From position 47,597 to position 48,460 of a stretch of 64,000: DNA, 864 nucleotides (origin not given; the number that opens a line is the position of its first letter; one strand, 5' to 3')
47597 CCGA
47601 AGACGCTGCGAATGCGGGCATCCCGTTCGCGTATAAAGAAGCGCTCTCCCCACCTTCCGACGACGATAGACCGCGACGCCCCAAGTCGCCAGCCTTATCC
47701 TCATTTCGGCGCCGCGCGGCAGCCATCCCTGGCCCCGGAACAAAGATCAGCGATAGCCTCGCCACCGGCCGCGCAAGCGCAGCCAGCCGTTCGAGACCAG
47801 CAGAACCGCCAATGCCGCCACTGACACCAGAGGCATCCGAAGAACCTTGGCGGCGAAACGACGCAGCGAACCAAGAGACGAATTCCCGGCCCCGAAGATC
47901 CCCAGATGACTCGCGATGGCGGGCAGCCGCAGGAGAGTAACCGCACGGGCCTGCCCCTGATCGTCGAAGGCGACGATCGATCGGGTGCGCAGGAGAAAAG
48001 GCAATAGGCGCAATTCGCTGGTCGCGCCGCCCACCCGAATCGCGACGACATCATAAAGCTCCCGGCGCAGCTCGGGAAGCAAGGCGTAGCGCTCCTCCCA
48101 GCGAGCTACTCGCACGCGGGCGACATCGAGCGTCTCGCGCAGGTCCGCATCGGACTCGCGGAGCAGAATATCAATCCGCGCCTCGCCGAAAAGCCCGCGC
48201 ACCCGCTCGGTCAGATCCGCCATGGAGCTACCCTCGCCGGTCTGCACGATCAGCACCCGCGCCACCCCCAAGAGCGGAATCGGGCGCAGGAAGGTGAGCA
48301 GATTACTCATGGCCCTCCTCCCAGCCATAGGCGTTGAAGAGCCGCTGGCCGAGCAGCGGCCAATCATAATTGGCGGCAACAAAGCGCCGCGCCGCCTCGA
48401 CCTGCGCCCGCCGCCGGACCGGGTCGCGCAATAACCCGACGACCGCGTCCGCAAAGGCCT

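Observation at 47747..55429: Operon of two giant multi-domain glycosyltransferases (1443 aa GT4-GT2-GT4 and 932 aa GT4-GT4) plus a coupled 187-aa protein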

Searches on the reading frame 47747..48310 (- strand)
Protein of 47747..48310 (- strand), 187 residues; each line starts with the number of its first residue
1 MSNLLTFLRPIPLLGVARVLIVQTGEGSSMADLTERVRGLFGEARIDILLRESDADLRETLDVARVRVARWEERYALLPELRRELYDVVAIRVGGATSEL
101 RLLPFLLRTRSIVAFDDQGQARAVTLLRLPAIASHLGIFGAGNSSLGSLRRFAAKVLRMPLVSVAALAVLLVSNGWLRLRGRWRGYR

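Call 6: search_protein_families(library=pfam, proteins=[window:47747-48310:-], max_evalue=0.01)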
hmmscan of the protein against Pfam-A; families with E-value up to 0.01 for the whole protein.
window:47747-48310:- (187 aa): 0 families

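Call 7: search_protein_families(library=ncbifam, proteins=[window:47747-48310:-], max_evalue=0.01)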
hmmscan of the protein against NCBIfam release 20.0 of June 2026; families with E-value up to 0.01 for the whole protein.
window:47747-48310:- (187 aa): 0 families

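Call 17: search_protein_families(library=pfam, proteins=[window:47750-48310:-], max_evalue=10)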
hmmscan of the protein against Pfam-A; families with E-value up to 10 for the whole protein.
seq(187 aa): 0 families

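Call 31: find_homologous_proteins(query=window:47747-48310:-, max_evalue=0.001)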
Query window:47747-48310:- (187 aa): 24 proteins with E <= 0.001 among 2601 candidates.
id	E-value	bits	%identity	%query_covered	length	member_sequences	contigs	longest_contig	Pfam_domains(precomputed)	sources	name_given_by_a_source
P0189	1.3e-109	382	100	100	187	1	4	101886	-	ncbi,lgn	ncbi:MAG: hypothetical protein VCC00_09600 [Deltaproteobacteria bacterium]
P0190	1.1e-88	314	82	93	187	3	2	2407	-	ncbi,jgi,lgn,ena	-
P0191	8.8e-68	246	66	100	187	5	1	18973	-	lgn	-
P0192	1.0e-64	236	65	98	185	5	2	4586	-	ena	-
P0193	4.5e-64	234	65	98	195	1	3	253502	-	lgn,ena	-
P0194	9.7e-64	233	64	98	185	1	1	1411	-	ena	-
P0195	1.8e-63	232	88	71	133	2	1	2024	-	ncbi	ncbi:MAG: hypothetical protein ABGY42_09490, partial [bacterium]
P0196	5.5e-63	230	64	98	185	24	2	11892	-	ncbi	-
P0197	7.2e-63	230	63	98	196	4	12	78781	-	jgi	jgi:hypothetical protein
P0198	1.3e-59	219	61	96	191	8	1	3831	-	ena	-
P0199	1.1e-42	164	60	74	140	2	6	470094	-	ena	-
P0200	1.2e-34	138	47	98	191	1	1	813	-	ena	-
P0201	3.0e-33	133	41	98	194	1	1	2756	-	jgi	jgi:hypothetical protein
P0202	3.8e-32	130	46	96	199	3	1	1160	-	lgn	-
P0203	8.5e-30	122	43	95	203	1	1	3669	-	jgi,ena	-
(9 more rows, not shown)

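Call 41: predict_structure(alignment_id=A2)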
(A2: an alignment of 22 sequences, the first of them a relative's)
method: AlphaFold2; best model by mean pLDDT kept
length: 187 residues; sequences in the alignment: 22
mean_pLDDT: 79.6   pTM: 0.65
mean pLDDT of the five models: 79.6, 77.5, 77.0, 75.6, 71.8
residues with pLDDT >= 90: 59; 70-90: 79; 50-70: 44; < 50: 5
segments of 3 or more residues with pLDDT < 50: 140-144
pLDDT, mean of each block of 10 residues (from residue 1): 63 89 90 94 94 91 92 80 92 72 85 88 73 57 51 65 80 83 70
secondary structure, 60 per line:
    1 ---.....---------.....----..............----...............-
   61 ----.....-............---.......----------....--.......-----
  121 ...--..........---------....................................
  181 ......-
elements in order: H4-8 E18-22 H27-40 E45-51 H52-59 E65-69 H71-82 E86-92 H103-106 E109-115 E121-123 H126-135 H145-186

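Call 62: search_solved_structures(query=A2, max_evalue=10)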
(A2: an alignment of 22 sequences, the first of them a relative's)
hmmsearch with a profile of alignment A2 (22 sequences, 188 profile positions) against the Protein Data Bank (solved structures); distinct sequences matched with E-value up to 10: 22.
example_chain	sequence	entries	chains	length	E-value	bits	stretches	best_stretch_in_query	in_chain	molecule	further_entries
5leb_A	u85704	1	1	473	0.02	17.6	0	46-90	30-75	DDD_D12_06_D12_06_D12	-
5le2_A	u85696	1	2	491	0.026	17.3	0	46-90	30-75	DDD_D12_15_D12_15_D12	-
5lec_A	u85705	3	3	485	0.056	16.2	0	46-90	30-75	DDD_D12_12_D12_12_D12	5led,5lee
5lem_A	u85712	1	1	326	0.071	15.8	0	46-90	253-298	DD_Off7_11_3G124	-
5le4_A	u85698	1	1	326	0.14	14.9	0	47-90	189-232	DD_D12_11_D12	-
5lel_A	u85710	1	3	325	0.2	14.4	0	46-90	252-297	DD_Off7_10_3G124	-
5le9_A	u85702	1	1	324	0.21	14.3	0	46-90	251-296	DD_Off7_09_3G124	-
5lea_A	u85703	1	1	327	0.26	14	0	46-90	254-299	DD_Off7_12_3G124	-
5le6_A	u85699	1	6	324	0.33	13.7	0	46-90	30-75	DD_D12_09_D12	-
5le7_A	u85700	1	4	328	0.37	13.5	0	46-90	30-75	DD_D12_13_D12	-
5le8_A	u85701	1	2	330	0.38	13.5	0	46-90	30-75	DD_D12_15_D12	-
7b4w_A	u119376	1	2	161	0.57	12.9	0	45-95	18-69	Broadly neutralizing DARPin bnD.3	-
5le3_A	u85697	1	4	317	0.86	12.3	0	46-90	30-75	DD_D12_09_D12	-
5dwz_C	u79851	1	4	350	1.3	11.7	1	11-58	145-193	3-oxoacyl-[acyl-carrier-protein] synthase 3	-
7b4t_A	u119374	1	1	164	1.3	11.7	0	46-90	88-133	Broadly neutralizing DARPin bnD.1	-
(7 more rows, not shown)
